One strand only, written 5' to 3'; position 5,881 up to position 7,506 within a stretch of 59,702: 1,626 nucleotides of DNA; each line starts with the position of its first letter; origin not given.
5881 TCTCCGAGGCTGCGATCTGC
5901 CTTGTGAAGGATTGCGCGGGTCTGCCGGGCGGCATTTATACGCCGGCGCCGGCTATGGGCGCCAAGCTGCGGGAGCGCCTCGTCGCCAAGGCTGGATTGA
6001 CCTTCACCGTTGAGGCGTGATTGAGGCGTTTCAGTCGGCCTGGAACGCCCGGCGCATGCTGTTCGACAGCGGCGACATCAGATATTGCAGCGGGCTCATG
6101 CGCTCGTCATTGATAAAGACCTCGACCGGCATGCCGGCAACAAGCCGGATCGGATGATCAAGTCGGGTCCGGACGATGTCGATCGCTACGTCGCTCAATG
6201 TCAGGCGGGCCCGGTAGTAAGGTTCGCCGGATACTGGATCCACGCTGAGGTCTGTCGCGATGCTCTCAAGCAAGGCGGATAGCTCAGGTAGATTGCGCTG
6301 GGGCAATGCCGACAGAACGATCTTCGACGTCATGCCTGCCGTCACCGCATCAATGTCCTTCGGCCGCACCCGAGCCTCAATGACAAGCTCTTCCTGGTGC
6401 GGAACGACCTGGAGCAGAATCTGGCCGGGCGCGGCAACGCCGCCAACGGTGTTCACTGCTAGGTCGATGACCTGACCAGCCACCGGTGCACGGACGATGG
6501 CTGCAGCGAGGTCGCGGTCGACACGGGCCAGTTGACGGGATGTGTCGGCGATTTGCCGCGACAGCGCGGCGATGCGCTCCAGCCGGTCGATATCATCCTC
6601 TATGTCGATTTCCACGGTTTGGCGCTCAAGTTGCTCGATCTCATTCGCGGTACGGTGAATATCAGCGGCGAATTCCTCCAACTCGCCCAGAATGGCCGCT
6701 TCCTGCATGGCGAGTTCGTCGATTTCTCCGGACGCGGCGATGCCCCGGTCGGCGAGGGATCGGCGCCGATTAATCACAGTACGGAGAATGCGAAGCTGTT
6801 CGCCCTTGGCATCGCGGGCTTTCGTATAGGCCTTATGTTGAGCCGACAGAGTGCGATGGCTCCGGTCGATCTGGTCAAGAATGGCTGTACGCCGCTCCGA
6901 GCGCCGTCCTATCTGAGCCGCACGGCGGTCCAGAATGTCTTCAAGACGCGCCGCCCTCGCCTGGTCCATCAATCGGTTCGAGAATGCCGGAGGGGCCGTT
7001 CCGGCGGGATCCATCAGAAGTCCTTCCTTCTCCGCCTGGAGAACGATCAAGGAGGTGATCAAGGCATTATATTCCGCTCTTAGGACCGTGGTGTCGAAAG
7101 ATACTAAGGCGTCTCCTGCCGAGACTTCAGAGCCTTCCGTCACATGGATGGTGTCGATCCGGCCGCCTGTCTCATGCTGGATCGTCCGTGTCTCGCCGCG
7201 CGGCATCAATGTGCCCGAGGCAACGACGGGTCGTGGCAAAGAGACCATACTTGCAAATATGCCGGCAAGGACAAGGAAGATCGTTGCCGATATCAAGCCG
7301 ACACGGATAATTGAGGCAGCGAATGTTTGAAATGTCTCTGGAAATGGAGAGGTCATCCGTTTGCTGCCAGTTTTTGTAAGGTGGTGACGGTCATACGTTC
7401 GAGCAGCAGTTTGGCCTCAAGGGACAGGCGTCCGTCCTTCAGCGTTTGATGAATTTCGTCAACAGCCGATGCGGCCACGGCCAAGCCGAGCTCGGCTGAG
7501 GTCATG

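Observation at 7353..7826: T1SS ABC exporter with a ~157-aa C-terminal extension resembling a degenerate RsbW-type GHKL fold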

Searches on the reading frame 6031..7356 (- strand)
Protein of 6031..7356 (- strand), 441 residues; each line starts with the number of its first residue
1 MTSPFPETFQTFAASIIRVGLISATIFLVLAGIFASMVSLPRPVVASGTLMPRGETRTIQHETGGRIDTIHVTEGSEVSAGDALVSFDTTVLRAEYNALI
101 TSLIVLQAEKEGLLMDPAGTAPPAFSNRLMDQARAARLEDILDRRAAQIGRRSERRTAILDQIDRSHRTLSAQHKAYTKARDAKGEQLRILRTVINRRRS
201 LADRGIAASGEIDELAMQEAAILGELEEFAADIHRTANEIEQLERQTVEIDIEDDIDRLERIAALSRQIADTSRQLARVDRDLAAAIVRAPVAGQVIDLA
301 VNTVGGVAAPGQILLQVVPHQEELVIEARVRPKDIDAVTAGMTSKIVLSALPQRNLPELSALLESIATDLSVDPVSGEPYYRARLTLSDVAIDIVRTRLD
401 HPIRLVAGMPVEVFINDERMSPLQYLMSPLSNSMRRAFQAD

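Call 3: search_protein_families(library=pfam, proteins=[window:6031-7356:-], max_evalue=1)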
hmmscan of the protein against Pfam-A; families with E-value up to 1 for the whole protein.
window:6031-7356:- (441 aa): 8 families
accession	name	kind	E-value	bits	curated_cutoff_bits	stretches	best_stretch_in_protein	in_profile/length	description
PF13437.12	HlyD_3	-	3.1e-12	47.6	22.2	1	288-387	2-95/106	HlyD family secretion protein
PF16576.10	HlyD_D23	-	1.5e-08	34.6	30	2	247-356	77-177/214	Barrel-sandwich domain of CusB or HlyD membrane-fusion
PF13533.13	Biotin_lipoyl_2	-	9.9e-06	25.7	29.8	1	58-88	2-32/32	Biotin-lipoyl like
PF00358.26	PTS_EIIA_1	-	0.00047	20.3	27.2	1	65-109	81-125/127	phosphoenolpyruvate-dependent sugar phosphotransferase system, EIIA 1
PF00364.28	Biotin_lipoyl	-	0.0018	18.5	22.1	1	59-86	45-72/73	Biotin-requiring enzyme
PF02403.27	Seryl_tRNA_N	-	0.057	14.1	28.2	1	198-287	15-101/108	Seryl-tRNA synthetase N-terminal domain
PF17675.6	APG6_N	-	0.37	11.7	45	1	164-279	15-121/132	Apg6 coiled-coil region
PF11819.13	CUPID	-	0.77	10.3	22.4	1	178-278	23-129/136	Cytohesin Ubiquitin Protein Inducing Domain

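Call 4: search_protein_families(library=ncbifam, proteins=[window:6031-7356:-], max_evalue=1)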
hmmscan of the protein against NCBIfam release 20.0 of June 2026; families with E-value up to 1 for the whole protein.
window:6031-7356:- (441 aa): 20 families
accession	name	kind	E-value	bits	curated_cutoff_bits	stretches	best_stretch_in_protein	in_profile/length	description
TIGR01843.1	type_I_hlyD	subfamily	3.3e-75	253.6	208.65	1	16-438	3-419/422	HlyD family type I secretion periplasmic adaptor subunit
TIGR02971.1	heterocyst_DevB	subfamily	6.7e-13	48.7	129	1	44-353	1-269/327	ABC exporter membrane fusion protein, DevB family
TIGR00998.1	8a0101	subfamily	1.9e-12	46.8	390.8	1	22-350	7-267/334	EmrA/EmrK family multidrug efflux transporter periplasmic adaptor subunit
TIGR01730.1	RND_mfp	subfamily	3.4e-12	46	94.9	2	47-100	18-70/322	efflux RND transporter periplasmic adaptor subunit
TIGR03794.1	NHLM_micro_HlyD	equivalog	5.1e-12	45.4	156.2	1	28-347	29-317/421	NHLP bacteriocin system secretion protein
NF007785.0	PRK10476.1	equivalog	1.6e-09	37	376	2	182-348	110-269/347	multidrug transporter subunit MdtN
TIGR00999.1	8a0102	subfamily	2.5e-07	30.1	319.3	1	266-349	73-154/271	CzcB/NccB family metal efflux transporter periplasmic adaptor subunit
TIGR01000.1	bacteriocin_acc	subfamily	3.1e-06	26.3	258.85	1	9-110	17-114/457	bacteriocin secretion accessory protein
TIGR04211.1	SH3_and_anchor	equivalog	0.0015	18.2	65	1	170-278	33-139/198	TIGR04211 family SH3 domain-containing protein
TIGR00830.1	PTBA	subfamily_domain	0.011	15.7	97.5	1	69-105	83-119/121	glucose PTS transporter subunit IIA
NF045487.1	ASRP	equivalog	0.011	14.4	300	1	152-281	126-263/593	archaea-specific SMC-related protein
TIGR02168.1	SMC_prok_B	equivalog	0.013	13.2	567.35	1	137-281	767-910/1181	chromosome segregation protein SMC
TIGR02169.1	SMC_prok_A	equivalog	0.015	13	729.4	1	145-290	359-500/1165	chromosome segregation protein SMC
NF007335.0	PRK09824.1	equivalog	0.017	13.7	894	1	65-109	559-603/627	PTS beta-glucoside transporter subunit IIABC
NF007850.1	PRK10559.1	equivalog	0.035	13.2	400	1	247-346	108-206/303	p-hydroxybenzoic acid efflux pump subunit AaeA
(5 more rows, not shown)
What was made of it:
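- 6031..7356 (-): HlyD-family type I secretion adaptor; its ATG overlaps the exporter's TGA stop. TIGR01843 at 253.6 bits, above the 208.65 cut-off (call 4).
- On PrtD-type type I secretion ABC exporter (TIGR01842): The adaptor scores 253.6 bits on TIGR01843, above 208.65 (call 4).
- Checked: Nothing in Pfam or NCBIfam matches the tail (calls 3, 4).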
